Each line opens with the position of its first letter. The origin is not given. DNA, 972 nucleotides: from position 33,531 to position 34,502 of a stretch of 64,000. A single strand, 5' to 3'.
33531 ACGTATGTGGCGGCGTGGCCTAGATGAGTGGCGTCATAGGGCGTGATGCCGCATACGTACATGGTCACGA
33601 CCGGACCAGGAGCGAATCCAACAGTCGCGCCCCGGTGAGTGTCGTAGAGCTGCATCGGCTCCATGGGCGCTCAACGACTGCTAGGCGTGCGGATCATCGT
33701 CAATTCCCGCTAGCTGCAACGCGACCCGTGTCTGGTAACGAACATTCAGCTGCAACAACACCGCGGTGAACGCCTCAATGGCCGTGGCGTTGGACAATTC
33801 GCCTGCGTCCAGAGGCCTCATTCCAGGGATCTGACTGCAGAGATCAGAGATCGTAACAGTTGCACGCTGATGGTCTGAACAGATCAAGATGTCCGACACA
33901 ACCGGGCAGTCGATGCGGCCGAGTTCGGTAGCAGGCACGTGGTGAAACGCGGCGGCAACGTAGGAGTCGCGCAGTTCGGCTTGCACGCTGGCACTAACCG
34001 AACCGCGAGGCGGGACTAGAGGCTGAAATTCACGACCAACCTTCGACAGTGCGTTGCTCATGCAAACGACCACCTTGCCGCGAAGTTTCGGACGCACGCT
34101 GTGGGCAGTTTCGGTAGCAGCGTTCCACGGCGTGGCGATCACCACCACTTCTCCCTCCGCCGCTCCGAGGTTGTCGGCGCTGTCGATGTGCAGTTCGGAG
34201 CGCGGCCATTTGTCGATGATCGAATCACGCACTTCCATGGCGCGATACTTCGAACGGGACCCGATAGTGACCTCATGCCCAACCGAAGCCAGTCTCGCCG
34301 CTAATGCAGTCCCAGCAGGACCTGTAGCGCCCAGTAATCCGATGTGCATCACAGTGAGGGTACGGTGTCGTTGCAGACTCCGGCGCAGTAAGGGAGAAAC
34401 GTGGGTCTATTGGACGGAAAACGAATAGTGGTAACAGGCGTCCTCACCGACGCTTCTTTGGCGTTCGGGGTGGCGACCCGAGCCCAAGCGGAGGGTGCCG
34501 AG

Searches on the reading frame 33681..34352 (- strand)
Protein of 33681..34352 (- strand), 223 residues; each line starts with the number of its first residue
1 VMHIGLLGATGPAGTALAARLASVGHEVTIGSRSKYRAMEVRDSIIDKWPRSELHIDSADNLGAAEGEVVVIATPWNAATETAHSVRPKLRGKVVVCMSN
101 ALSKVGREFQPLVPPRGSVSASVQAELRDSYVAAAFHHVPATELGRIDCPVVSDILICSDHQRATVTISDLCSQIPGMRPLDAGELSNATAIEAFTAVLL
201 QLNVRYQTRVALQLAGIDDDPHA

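Call 64: search_protein_families(library=pfam, proteins=[window:33681-34352:-], max_evalue=0.001)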
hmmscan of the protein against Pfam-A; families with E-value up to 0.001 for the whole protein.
window:33681-34352:- (223 aa): 2 families
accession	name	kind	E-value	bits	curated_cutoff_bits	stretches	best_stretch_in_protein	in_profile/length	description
PF03807.23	F420_oxidored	-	2.9e-11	44.3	21.6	1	4-100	2-93/94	NADP oxidoreductase coenzyme F420-dependent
PF02558.23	ApbA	-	6.6e-05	23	22.2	1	11-116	7-116/150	Ketopantoate reductase PanE/ApbA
